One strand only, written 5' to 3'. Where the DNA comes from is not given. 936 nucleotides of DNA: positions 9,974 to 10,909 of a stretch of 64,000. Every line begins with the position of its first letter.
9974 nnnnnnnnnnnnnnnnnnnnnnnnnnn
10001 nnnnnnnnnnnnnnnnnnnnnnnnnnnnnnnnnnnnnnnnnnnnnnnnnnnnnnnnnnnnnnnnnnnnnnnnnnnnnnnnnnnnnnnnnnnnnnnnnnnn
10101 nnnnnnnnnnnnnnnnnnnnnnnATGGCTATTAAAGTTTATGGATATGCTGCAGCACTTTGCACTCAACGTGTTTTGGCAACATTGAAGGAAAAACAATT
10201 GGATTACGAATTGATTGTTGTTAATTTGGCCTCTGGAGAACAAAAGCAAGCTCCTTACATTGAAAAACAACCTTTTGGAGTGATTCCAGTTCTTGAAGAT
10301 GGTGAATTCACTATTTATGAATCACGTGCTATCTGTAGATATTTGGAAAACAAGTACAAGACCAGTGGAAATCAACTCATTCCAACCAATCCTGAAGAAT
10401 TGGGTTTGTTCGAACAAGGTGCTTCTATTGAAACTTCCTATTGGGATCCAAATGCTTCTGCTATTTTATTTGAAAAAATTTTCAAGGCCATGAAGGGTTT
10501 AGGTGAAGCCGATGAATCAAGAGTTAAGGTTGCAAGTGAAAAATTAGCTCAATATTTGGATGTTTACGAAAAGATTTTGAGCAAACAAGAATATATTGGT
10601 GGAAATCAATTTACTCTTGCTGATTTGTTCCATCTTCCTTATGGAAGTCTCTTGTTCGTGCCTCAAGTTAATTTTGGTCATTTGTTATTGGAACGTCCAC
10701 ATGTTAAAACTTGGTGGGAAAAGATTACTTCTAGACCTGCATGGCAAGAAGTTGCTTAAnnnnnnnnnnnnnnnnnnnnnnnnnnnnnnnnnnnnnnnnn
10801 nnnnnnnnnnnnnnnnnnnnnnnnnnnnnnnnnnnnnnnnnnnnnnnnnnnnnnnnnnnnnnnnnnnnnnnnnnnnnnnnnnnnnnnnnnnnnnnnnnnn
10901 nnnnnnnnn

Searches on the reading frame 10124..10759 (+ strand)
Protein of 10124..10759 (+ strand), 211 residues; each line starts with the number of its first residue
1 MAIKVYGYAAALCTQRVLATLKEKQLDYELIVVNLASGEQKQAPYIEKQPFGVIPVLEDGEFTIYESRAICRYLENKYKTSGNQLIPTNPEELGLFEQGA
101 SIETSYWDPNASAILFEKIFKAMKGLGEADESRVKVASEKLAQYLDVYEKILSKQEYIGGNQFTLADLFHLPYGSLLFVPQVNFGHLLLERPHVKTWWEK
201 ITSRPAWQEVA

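Call 83: search_protein_families(library=pfam, proteins=[window:10124-10759:+], max_evalue=0.001)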
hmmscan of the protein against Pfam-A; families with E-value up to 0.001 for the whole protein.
window:10124-10759:+ (211 aa): 6 families
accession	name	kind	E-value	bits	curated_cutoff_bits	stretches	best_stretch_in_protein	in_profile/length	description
PF13417.12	GST_N_3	-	5.6e-15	55.9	22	1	6-80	2-73/75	Glutathione S-transferase, N-terminal domain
PF13409.12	GST_N_2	-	5.7e-15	56.1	25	1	13-76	4-69/70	Glutathione S-transferase, N-terminal domain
PF02798.26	GST_N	-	7.9e-15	55.4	20.9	1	1-76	1-76/76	Glutathione S-transferase, N-terminal domain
PF00043.30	GST_C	-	1.6e-14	54.4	20.7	1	123-205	17-93/93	Glutathione S-transferase, C-terminal domain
PF14497.11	GST_C_3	-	4.8e-08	33.6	21.6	1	128-206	16-96/104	Glutathione S-transferase, C-terminal domain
PF13410.11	GST_C_2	-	0.00024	21.5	24.9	1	139-197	9-66/69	Glutathione S-transferase, C-terminal domain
